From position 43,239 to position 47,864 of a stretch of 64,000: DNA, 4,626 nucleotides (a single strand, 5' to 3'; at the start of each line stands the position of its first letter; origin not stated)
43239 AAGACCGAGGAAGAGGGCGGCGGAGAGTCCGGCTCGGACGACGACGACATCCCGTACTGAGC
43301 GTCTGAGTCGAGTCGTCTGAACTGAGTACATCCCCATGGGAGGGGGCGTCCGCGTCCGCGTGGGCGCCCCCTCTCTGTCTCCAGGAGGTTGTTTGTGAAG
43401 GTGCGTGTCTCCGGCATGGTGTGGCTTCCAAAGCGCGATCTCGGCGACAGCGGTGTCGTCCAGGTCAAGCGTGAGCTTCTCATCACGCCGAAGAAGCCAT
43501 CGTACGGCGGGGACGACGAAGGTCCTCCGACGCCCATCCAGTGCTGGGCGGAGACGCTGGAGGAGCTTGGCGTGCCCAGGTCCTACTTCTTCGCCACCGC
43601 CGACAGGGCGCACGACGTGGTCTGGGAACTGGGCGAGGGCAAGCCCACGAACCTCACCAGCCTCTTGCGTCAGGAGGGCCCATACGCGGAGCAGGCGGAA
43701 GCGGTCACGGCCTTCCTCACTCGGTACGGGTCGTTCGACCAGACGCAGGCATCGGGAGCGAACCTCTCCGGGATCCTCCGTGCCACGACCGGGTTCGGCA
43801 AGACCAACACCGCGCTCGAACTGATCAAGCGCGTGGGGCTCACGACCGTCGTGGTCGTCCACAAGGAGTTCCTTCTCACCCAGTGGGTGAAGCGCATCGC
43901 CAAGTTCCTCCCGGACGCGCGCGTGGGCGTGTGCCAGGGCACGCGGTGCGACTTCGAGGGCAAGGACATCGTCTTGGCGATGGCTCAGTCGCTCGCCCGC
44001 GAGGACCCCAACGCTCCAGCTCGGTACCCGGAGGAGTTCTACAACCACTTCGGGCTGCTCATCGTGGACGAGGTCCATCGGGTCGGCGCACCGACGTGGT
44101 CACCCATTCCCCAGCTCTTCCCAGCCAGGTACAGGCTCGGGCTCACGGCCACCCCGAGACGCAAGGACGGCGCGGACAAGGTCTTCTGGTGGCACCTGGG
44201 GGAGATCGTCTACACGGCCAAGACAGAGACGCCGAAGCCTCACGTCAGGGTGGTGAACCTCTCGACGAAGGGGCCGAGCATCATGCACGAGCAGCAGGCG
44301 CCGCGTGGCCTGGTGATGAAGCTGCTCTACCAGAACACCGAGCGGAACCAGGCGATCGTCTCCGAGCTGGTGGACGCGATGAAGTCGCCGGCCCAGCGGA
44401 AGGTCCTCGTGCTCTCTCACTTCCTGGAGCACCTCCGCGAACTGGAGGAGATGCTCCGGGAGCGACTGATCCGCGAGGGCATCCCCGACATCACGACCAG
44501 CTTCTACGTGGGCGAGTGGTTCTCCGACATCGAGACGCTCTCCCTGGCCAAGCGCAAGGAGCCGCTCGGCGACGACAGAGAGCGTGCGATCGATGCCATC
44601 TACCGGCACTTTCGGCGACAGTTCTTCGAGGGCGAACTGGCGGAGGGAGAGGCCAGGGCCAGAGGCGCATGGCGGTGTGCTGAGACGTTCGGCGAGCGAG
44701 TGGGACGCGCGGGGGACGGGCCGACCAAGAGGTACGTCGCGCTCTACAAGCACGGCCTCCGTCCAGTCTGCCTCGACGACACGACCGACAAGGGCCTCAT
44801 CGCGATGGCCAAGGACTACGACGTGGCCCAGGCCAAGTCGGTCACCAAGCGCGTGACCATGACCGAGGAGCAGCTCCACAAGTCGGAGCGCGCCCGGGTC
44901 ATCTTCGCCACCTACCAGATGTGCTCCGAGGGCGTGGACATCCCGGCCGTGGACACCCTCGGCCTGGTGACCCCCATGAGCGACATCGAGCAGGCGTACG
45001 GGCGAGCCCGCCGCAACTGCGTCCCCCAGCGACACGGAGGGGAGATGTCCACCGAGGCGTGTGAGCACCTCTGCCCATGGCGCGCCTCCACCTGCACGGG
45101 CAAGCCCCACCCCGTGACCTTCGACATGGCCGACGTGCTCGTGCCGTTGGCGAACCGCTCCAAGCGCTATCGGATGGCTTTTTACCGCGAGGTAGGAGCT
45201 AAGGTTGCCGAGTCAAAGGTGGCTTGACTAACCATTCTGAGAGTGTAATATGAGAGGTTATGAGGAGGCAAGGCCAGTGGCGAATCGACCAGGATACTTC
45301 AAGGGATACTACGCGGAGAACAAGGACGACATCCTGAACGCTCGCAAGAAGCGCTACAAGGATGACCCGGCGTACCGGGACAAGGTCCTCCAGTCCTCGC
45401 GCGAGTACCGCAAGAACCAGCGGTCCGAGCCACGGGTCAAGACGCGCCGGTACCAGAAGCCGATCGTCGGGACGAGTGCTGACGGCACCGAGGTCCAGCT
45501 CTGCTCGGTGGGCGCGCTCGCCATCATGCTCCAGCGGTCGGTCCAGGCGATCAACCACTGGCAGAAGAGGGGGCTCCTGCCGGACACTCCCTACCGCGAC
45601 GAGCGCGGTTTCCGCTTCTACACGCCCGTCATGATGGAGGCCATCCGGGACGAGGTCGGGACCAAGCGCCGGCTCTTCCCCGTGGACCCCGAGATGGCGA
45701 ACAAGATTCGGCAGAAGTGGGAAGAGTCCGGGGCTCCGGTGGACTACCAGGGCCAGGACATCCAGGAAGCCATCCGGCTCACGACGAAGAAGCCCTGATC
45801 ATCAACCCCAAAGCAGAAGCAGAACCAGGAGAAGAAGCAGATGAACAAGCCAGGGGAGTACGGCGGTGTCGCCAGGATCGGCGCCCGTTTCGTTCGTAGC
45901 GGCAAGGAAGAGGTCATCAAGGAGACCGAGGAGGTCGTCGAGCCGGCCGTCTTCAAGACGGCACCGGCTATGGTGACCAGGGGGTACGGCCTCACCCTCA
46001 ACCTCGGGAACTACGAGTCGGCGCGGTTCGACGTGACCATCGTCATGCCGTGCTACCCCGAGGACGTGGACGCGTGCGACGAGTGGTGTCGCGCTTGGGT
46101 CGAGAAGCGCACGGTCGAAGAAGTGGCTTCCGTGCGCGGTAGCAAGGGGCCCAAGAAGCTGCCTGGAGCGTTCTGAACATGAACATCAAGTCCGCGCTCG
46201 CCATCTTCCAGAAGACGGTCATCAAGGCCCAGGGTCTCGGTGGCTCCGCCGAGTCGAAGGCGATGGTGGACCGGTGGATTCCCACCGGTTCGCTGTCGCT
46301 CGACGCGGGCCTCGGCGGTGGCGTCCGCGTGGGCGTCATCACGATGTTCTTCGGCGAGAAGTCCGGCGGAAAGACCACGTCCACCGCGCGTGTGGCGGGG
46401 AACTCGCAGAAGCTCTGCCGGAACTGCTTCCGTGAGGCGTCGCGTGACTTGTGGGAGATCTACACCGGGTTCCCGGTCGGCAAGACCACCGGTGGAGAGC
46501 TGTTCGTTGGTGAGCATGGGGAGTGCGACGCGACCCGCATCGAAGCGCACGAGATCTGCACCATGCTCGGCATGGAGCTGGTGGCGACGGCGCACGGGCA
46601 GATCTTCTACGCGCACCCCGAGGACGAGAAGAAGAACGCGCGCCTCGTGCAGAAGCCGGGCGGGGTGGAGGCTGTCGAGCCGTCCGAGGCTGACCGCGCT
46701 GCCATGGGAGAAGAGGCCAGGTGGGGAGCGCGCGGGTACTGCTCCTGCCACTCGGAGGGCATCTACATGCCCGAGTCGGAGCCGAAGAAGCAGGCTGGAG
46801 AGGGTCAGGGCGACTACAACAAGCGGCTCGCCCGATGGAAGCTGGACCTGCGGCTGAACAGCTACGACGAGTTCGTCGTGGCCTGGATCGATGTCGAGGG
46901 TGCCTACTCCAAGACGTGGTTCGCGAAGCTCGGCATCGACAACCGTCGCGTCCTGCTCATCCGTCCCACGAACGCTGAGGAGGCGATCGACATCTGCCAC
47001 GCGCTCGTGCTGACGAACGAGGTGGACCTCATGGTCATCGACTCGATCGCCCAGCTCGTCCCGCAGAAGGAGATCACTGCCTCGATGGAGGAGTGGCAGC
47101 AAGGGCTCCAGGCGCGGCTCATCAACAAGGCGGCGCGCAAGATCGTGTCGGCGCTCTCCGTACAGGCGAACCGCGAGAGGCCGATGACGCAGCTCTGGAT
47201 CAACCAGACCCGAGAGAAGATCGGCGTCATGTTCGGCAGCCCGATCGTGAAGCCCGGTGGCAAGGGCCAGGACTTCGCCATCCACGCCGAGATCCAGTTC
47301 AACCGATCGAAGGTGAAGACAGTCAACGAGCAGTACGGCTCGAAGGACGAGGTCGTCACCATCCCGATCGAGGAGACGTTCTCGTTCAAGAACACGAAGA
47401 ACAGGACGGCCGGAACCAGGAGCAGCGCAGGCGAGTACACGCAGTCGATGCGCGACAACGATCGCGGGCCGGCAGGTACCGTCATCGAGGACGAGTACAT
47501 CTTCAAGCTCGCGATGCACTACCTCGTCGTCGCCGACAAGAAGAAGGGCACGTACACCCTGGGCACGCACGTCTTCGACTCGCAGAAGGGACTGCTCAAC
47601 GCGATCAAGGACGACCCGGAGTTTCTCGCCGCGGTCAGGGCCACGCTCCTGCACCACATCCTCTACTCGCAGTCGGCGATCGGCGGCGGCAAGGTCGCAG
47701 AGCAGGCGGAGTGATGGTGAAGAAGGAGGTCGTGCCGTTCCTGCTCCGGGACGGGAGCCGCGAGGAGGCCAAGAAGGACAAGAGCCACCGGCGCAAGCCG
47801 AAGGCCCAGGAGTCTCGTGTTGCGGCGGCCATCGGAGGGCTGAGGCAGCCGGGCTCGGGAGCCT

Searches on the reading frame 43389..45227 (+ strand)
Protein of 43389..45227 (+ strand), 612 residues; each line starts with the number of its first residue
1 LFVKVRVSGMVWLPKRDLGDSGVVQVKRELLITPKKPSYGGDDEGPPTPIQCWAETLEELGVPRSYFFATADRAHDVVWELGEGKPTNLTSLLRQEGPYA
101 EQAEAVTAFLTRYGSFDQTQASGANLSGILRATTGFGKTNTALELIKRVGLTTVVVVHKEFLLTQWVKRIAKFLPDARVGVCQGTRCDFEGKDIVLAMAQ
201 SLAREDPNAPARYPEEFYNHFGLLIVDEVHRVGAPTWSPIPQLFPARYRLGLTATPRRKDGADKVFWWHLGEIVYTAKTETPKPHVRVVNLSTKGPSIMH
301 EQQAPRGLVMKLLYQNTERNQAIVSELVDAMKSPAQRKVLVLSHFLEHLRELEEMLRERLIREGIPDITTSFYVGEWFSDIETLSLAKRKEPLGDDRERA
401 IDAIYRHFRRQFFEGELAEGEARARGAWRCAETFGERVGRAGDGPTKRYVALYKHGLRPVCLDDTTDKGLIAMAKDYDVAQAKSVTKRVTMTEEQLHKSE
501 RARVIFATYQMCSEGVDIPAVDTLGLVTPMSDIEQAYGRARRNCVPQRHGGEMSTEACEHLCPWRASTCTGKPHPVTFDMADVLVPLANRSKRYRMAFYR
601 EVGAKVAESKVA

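Call 7: search_protein_families(library=phrogs, proteins=[window:43389-45227:+], max_evalue=0.0001)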
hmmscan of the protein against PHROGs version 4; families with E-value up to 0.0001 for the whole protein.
window:43389-45227:+ (612 aa): 3 families
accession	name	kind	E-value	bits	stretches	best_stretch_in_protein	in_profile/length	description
phrog_16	-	DNA, RNA and nucleotide metabolism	5.4e-46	158.3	2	98-372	273-521/986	DNA helicase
phrog_9690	-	DNA, RNA and nucleotide metabolism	2.6e-13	50.7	1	212-360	32-183/306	DNA helicase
phrog_62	-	DNA, RNA and nucleotide metabolism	9.4e-10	37.6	1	127-261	711-854/1881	DNA helicase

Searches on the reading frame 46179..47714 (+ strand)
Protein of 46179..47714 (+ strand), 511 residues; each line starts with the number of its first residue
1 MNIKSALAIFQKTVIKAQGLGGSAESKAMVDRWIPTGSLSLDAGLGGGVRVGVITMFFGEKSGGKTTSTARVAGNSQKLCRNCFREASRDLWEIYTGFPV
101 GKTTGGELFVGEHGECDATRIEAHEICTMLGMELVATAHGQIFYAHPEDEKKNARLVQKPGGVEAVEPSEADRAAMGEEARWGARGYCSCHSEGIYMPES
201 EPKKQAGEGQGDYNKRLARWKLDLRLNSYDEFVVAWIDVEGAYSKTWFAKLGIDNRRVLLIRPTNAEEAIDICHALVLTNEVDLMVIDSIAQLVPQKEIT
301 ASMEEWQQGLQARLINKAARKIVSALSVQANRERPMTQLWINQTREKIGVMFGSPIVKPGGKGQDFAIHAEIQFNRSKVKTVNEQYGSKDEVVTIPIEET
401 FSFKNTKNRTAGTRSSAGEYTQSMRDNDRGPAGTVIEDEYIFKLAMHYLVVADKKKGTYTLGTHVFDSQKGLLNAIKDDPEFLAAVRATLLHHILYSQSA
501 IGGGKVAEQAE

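Call 7: search_protein_families(library=phrogs, proteins=[window:46179-47714:+], max_evalue=0.0001)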
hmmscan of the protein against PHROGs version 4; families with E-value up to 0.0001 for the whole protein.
window:46179-47714:+ (511 aa): 3 families
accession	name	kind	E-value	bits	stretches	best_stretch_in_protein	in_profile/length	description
phrog_97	-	other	6.9e-43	148.6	2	227-387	99-258/506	UvsX-like recombinase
phrog_8337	-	DNA, RNA and nucleotide metabolism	1.3e-19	71.7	1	227-397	94-262/273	DNA repair protein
phrog_9666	-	unknown function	3.1e-06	26.7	1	324-388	616-679/779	-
